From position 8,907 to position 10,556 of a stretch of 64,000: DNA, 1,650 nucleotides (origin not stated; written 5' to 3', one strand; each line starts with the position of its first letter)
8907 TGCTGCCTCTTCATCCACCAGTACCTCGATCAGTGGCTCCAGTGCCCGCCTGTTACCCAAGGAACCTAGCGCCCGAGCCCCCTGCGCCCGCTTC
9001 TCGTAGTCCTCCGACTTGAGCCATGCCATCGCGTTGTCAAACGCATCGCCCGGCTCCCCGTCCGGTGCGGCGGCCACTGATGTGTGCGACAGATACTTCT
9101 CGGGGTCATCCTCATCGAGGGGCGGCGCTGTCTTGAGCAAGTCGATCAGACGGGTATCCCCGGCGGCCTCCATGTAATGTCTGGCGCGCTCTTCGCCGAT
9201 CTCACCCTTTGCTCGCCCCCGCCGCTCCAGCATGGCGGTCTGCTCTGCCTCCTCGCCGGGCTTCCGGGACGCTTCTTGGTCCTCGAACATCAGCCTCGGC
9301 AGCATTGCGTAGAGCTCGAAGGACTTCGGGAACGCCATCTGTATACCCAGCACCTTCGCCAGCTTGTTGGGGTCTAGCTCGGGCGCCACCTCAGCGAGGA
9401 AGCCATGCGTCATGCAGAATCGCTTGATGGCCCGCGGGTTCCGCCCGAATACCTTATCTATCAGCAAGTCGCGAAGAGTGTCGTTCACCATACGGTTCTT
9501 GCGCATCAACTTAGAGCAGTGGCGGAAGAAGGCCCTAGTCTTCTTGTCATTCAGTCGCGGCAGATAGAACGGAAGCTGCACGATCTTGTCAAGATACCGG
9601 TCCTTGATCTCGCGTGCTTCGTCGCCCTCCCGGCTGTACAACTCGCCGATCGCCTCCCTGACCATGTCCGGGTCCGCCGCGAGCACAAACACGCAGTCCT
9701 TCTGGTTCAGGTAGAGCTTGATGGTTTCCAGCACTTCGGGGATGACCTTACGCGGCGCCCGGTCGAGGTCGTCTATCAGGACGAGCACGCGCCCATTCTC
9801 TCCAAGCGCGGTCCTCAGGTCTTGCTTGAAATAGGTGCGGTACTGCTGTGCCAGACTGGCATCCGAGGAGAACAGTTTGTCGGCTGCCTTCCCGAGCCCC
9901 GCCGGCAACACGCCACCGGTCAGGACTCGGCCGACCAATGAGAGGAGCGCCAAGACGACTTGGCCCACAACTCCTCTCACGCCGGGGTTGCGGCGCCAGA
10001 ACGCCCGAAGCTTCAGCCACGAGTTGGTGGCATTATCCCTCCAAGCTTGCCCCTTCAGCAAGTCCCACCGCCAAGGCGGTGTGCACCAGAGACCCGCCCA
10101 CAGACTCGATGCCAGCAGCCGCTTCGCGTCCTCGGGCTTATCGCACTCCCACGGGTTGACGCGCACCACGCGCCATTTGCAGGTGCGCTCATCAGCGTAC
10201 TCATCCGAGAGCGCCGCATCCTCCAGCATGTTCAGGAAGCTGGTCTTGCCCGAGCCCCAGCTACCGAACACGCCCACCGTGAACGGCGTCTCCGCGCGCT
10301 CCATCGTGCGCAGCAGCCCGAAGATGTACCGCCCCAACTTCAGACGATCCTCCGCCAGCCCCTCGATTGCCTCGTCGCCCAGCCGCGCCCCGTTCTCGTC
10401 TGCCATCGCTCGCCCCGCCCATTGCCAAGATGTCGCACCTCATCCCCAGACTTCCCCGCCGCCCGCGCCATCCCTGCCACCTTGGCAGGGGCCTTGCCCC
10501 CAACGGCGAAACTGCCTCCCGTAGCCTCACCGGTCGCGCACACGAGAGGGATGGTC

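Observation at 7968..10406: KAP-family NTPase with an internal TM insertion fused to at least 9 HEAT repeats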

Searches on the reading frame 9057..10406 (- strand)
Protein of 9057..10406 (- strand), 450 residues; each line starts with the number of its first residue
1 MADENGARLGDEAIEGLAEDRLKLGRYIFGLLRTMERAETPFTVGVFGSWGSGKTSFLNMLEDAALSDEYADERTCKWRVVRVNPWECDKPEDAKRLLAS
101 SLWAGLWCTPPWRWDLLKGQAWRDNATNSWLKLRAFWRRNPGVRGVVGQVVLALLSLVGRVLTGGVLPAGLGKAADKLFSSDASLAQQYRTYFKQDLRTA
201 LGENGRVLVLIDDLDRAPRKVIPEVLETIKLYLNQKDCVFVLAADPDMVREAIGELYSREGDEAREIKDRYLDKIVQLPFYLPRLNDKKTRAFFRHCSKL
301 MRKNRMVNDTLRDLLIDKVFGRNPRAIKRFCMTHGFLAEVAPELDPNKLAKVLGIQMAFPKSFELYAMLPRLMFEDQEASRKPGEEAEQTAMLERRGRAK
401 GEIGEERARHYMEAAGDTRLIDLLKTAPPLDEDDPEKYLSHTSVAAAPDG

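Call 11: find_homologous_proteins(query=window:9057-10406:-, max_evalue=0.00001)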
Query seq(450 aa) (450 aa): 446 proteins with E <= 0.00001 among 8000 candidates; the best 120 are listed.
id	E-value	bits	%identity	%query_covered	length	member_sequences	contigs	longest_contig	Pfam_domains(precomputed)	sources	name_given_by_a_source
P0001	1.1e-100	356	44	98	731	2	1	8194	PF12717.14,PF00514.30,PF24714.2,PF07693.21,PF02985.29,PF03130.23,PF13513.13,PF13646.13,PF23227.2,PF25767.2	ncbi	-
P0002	3.3e-89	318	43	93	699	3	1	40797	PF12717.14,PF00514.30,PF07693.21,PF02985.29,PF03130.23,PF13513.13,PF13646.13,PF25767.2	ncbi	-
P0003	1.0e-86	309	42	97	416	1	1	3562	PF07693.21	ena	-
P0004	5.3e-49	185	46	54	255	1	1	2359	PF07693.21,PF13191.13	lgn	-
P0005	8.0e-29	119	29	85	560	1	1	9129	PF07693.21,PF00805.29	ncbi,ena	-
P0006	2.3e-28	117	28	74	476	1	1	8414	PF07693.21,PF13401.13,PF01637.25,PF13191.13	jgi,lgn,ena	-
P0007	5.4e-28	116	30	95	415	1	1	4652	PF07693.21,PF13191.13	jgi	jgi:hypothetical protein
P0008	4.2e-27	113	29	82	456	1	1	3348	PF07693.21,PF13401.13,PF02201.24,PF26291.1,PF13191.13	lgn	-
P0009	8.6e-27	112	27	94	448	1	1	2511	PF07693.21,PF01637.25,PF13191.13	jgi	jgi:predicted KAP-like P-loop ATPase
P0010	4.5e-26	110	27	80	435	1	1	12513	PF07693.21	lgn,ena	-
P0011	5.1e-26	109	29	83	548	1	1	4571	PF07693.21,PF00805.29,PF01637.25,PF13191.13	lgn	-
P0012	8.9e-26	109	31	80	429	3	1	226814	PF07693.21,PF13191.13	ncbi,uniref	ncbi:P-loop NTPase fold protein [Streptomyces sp. NPDC058683]|uniref:KAP family P-loop NTPase fold p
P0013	9.0e-26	109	31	79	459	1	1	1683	PF07693.21,PF02201.24,PF13191.13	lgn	-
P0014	1.0e-25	108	32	72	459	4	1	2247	PF07693.21,PF24883.3,PF13401.13,PF02201.24,PF25199.2,PF13191.13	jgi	-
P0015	2.2e-25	107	29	98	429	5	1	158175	PF07693.21,PF13401.13,PF13191.13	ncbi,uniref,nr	ncbi:KAP family P-loop NTPase fold protein [Streptomyces arenae]|uniref:KAP family P-loop NTPase fol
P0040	5.1e-22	96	31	50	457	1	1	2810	PF07693.21,PF00542.25,PF13191.13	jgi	jgi:ribosomal protein L7/L12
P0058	2.3e-21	94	29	75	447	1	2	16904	PF07693.21,PF00542.25,PF25199.2,PF13191.13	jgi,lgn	jgi:ribosomal protein L7/L12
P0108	1.8e-19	88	28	94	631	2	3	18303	PF00514.30,PF07693.21,PF02985.29,PF03130.23,PF13401.13,PF13513.13,PF13646.13,PF13191.13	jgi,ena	-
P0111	2.2e-19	88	26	85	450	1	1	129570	PF07693.21,PF00542.25,PF13401.13,PF13191.13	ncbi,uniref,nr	ncbi:ribosomal protein L7/L12 [Actinokineospora sp. NBRC 105648]|uniref:ribosomal protein L7/L12 n=1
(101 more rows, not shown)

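Call 13: find_encoding_contigs(protein=P0002, flank=10000, max_places=3)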
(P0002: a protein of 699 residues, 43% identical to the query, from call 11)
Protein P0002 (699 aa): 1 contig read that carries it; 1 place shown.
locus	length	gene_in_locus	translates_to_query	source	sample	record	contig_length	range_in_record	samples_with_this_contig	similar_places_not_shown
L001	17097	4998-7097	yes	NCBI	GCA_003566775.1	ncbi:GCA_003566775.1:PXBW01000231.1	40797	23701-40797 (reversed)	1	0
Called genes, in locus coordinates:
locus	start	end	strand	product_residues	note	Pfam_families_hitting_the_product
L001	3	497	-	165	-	?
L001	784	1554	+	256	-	PF01261:AP_endonuc_2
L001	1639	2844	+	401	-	PF01120:Alpha_L_fucos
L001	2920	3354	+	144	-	-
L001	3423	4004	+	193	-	PF01174:SNO, PF01965:DJ-1_PfpI (weak), PF03575:Peptidase_S51, PF07685:GATase_3, PF00117:GATase (weak)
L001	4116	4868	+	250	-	PF00483:NTP_transferase, PF12804:NTP_transf_3 (weak)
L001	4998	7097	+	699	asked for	PF07693:KAP_NTPase, PF13646:HEAT_2, PF25767:ARM_TBCD_2nd (faint), PF13646:HEAT_2, PF03130:HEAT_PBS (weak), PF13646:HEAT_2, PF03130:HEAT_PBS (weak), PF13646:HEAT_2, +4 more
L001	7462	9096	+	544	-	PF02142:MGS, PF01808:AICARFT_IMPCHas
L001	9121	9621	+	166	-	-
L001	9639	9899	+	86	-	-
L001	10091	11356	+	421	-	PF00464:SHMT, PF00155:Aminotran_1_2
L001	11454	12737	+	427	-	PF07690:MFS_1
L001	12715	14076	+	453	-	PF08245:Mur_ligase_M, PF27239:FOL3_C (weak), PF02875:Mur_ligase_C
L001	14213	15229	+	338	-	PF18152:DAHP_snth_FXD, PF00793:DAHP_synth_1, PF03102:NeuB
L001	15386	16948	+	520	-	PF14360:PAP2_C (faint), PF14378:PAP2_3 (faint), PF01569:PAP2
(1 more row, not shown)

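Call 14: find_encoding_contigs(protein=P0001, flank=10000, max_places=3)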
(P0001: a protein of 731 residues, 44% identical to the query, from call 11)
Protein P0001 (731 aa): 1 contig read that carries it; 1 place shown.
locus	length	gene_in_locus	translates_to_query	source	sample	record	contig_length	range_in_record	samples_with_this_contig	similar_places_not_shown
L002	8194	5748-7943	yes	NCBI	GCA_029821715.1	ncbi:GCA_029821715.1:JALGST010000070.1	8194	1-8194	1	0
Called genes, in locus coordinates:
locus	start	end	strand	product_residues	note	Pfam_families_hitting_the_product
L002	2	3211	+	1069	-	?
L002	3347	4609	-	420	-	PF13393:tRNA-synt_His, PF00587:tRNA-synt_2b, PF03129:HGTP_anticodon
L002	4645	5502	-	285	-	-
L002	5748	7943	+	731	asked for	PF07693:KAP_NTPase, PF13646:HEAT_2, PF13646:HEAT_2, PF03130:HEAT_PBS (weak), PF13646:HEAT_2, PF03130:HEAT_PBS (weak), PF13646:HEAT_2, PF03130:HEAT_PBS, +7 more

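Call 24: search_solved_structures(query=window:9057-10406:-, max_evalue=1)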
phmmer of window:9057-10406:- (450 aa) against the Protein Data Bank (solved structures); distinct sequences matched with E-value up to 1: 6.
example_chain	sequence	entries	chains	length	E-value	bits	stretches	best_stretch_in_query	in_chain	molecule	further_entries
1j90_A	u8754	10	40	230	0.32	12.7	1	39-82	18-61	Deoxyribonucleoside kinase | DEOXYNUCLEOSIDE KINASE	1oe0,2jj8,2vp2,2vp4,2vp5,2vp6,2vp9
1ot3_A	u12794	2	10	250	0.37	12.5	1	39-82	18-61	Deoxyribonucleoside Kinase | DEOXYNUCLEOSIDE KINASE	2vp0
6ybh_A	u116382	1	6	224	0.5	12.1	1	39-82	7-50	Deoxynucleoside kinase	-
1zm7_A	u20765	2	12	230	0.52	12.1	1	39-81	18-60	Deoxynucleoside kinase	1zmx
7nd2_A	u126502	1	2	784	0.63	11.8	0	171-272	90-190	Protein phosphatase 1 regulatory subunit 21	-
2jcs_A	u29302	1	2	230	0.67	11.7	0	39-81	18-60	DEOXYNUCLEOSIDE KINASE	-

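Call 47: predict_structure(alignment_id=A3)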
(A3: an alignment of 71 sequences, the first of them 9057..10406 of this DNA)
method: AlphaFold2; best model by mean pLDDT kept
length: 450 residues; sequences in the alignment: 71
mean_pLDDT: 85.3   pTM: 0.84
mean pLDDT of the five models: 85.3, 84.4, 83.8, 83.2, 83.2
residues with pLDDT >= 90: 289; 70-90: 82; 50-70: 50; < 50: 29
segments of 3 or more residues with pLDDT < 50: 156-168
pLDDT, mean of each block of 10 residues (from residue 1): 68 94 96 97 97 97 94 93 96 92 84 50 51 54 51 49 43 59 79 90 95 97 96 94 97 88 88 97 96 93 87 96 96 95 96 96 94 93 81 80 89 90 96 95 80
secondary structure, 60 per line:
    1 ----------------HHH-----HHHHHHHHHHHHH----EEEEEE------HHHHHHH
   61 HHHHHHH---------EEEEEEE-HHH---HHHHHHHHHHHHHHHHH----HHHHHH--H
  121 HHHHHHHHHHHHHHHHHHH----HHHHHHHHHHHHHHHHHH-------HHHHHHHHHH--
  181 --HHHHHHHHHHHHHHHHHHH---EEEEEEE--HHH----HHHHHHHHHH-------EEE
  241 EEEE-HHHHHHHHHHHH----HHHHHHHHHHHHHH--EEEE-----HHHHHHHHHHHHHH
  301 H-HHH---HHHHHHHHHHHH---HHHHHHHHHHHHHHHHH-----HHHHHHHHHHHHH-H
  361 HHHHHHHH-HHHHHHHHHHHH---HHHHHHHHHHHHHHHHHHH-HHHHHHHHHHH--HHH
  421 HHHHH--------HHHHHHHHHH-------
elements in order: H25-37 E42-47 H54-67 E77-83 H91-107 H112-117 H120-139 H144-161 H169-178 H183-201 E205-211 H221-230 E238-244 H246-257 H262-275 E278-281 H287-301 H309-320 H324-340 H346-358 H360-368 H370-381 H385-403 H405-415 H418-425 H434-443

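Call 50: fold_search(model_id=the predicted structure, library=pdb)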
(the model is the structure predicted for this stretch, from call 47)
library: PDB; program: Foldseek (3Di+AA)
matches with E <= 10: 759; with E <= 0.001: 22
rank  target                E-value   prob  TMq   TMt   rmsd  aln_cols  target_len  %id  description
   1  8hr8_F                1.5e-06  1.00  0.51  0.30   9.7       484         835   15  Structure of heptameric RdrA ring (released 2023-02-01)
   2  8hr8_G                5.1e-06  1.00  0.52  0.31   9.0       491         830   15  Structure of heptameric RdrA ring (released 2023-02-01)
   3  8hr8_A                1.5e-05  1.00  0.52  0.31   9.1       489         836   14  Structure of heptameric RdrA ring (released 2023-02-01)
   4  8hrb_A                2.1e-05  1.00  0.45  0.26  11.1       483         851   14  Structure of tetradecameric RdrA ring in RNA-loading state (released 2023-02-01)
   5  8hr8_H                3.2e-05  1.00  0.50  0.30   9.7       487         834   14  Structure of heptameric RdrA ring (released 2023-02-01)
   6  8hr8_E                3.6e-05  1.00  0.46  0.27   9.0       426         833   16  Structure of heptameric RdrA ring (released 2023-02-01)
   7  8hr8_C                4.2e-05  1.00  0.49  0.28   9.4       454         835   16  Structure of heptameric RdrA ring (released 2023-02-01)
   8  1w5t_A                4.5e-05  1.00  0.35  0.39  10.8       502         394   11  Structure of the Aeropyrum Pernix ORC2 protein (ADPNP-ADP complexes) (released 2004-10-05)
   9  8hra_C                5.4e-05  1.00  0.45  0.27  10.2       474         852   15  Structure of heptameric RdrA ring in RNA-loading state (released 2023-02-01)
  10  8hra_B                1.3e-04  1.00  0.44  0.26  10.4       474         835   14  Structure of heptameric RdrA ring in RNA-loading state (released 2023-02-01)
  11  1w5t_C                1.8e-04  1.00  0.37  0.42  15.1       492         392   12  Structure of the Aeropyrum Pernix ORC2 protein (ADPNP-ADP complexes) (released 2004-10-05)
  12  8hr7_A                2.5e-04  1.00  0.45  0.27   9.7       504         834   13  Structure of RdrA-RdrB complex (released 2023-02-01)
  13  7jgr_A                2.7e-04  1.00  0.38  0.42  11.7       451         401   12  Structure of Drosophila ORC bound to DNA (84 bp) and Cdc6 (released 2020-09-09)
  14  8fnw_M                3.7e-04  1.00  0.44  0.28   9.9       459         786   13  Structure of RdrA-RdrB complex from Escherichia coli RADAR defense system (released 2023-02-01)
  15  8fnt_E                5.5e-04  1.00  0.45  0.28  10.0       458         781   12  Structure of RdrA from Escherichia coli RADAR defense system (released 2023-02-01)
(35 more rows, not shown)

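Call 52: search_solved_structures(query=A3, max_evalue=1, show_alignments=2)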
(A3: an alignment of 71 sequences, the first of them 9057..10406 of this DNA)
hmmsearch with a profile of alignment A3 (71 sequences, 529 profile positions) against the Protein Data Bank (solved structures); distinct sequences matched with E-value up to 1: 46.
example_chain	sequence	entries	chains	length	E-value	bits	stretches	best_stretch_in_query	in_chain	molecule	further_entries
8fnu_A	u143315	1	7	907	1.4e-07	34.4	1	42-269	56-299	KAP NTPase domain-containing protein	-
7nhk_0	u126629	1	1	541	0.0011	21.5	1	42-73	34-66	ABC-F type ribosomal protection protein Lsa(A)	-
4xgc_E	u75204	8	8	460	0.0024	20.4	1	23-114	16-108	Origin recognition complex subunit 5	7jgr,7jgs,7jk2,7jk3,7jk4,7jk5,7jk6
5zlu_EE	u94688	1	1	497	0.0049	19.4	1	42-63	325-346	Macrolide efflux protein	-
3j15_B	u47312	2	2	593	0.0058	19.1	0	41-60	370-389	ABC transporter ATP-binding protein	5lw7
3bk7_A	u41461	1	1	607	0.0061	19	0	41-60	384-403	ABC transporter ATP-binding protein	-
1y4j_A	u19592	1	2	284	0.018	17.5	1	449-523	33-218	Sulfatase modifying factor 2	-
6d3r_A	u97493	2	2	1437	0.03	16.8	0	43-67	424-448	Cystic fibrosis transmembrane conductance regulator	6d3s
8fnt_B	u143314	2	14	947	0.037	16.4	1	45-220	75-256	Archaeal ATPase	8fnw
8hr7_A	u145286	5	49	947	0.038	16.4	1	45-225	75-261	Archaeal ATPase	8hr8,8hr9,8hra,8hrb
9h2l_A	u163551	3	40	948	0.059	15.8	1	19-74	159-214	NB-ARC domain-containing protein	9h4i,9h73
5nxl_A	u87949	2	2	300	0.071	15.5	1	450-522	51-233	Non-specific serine/threonine protein kinase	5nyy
6s07_A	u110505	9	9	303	0.073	15.5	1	450-522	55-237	Formylglycine-generating enzyme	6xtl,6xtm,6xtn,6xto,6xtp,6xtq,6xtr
7ves_A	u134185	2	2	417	0.12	14.7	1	23-60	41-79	T-cell-specific guanine nucleotide triphosphate-binding protein 2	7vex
7z19_I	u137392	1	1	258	0.13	14.7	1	41-67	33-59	Putative phosphonates utilization ATP-binding protein PhnK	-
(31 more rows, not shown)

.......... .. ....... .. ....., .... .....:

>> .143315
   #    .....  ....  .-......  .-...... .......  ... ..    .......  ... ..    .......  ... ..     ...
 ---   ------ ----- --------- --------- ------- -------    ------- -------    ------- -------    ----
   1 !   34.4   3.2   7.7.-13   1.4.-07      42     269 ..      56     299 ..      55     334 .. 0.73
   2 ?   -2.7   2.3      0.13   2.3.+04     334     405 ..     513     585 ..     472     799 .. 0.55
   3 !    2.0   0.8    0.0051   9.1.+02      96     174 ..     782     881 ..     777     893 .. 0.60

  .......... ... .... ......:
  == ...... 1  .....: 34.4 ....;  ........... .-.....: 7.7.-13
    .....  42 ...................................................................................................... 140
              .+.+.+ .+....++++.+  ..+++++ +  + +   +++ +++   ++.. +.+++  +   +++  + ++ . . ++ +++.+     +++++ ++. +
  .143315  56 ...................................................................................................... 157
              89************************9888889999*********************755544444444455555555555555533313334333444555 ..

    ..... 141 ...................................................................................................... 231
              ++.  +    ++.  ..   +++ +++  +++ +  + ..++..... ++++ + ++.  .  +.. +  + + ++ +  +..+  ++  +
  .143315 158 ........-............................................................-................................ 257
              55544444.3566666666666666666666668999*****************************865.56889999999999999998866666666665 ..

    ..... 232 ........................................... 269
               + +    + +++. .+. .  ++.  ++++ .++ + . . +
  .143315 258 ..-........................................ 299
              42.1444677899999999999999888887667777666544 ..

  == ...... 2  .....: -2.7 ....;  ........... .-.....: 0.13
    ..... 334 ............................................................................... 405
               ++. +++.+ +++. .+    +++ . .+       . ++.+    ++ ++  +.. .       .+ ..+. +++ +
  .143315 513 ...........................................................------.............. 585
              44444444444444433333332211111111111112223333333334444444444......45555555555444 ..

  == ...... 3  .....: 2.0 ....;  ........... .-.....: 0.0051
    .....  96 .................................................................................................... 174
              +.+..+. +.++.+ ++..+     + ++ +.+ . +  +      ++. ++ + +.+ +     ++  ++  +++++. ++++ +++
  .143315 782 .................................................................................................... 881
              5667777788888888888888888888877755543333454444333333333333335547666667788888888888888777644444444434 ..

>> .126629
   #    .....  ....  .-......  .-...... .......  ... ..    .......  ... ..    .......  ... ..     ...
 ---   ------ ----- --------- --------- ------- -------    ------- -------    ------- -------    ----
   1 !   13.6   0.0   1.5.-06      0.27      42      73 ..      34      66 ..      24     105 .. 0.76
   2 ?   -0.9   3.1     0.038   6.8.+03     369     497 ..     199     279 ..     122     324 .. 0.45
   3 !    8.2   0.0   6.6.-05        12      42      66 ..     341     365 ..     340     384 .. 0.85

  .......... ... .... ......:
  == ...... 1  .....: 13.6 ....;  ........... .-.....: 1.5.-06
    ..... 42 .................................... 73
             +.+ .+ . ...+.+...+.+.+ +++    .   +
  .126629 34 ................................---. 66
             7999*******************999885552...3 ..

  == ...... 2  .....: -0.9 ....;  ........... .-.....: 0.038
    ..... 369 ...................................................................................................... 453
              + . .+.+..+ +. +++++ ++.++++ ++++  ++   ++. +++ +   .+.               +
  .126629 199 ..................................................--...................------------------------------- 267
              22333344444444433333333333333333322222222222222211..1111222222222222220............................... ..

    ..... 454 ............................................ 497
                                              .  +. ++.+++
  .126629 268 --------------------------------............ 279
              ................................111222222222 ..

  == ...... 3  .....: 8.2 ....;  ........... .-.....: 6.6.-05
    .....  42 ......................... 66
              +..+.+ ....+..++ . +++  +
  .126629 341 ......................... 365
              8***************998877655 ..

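Call 54: search_protein_representatives(protein=window:9057-10406:-)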
Query: 450 residues. Proteins with E-value up to 0.001 (for the whole library): 19386; up to 1e-10: 4857; up to 1e-30: 10. The best 150 are listed.
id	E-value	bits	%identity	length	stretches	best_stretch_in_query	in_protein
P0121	0.0e+00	1025.4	100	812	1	1-450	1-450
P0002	1.0e-89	317.6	49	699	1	26-445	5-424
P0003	3.2e-87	309.4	48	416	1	7-388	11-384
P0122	2.5e-49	184.6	45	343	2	7-94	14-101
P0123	3.0e-49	184.3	54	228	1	7-234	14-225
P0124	6.0e-43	163.5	35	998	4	167-372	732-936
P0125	3.0e-41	157.9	35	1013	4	191-398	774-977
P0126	6.4e-35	137.1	32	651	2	106-433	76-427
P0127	1.9e-34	135.5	36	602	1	17-389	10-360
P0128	9.9e-34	133.1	34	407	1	9-412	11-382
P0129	3.9e-30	121.3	30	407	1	31-394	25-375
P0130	5.0e-30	120.9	36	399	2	187-390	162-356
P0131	5.1e-30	120.9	59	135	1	4-112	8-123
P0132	4.6e-29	117.7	39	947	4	204-356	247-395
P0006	7.2e-29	117.1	34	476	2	161-337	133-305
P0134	1.9e-28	115.7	35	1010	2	186-395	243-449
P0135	2.0e-28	115.6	33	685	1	27-449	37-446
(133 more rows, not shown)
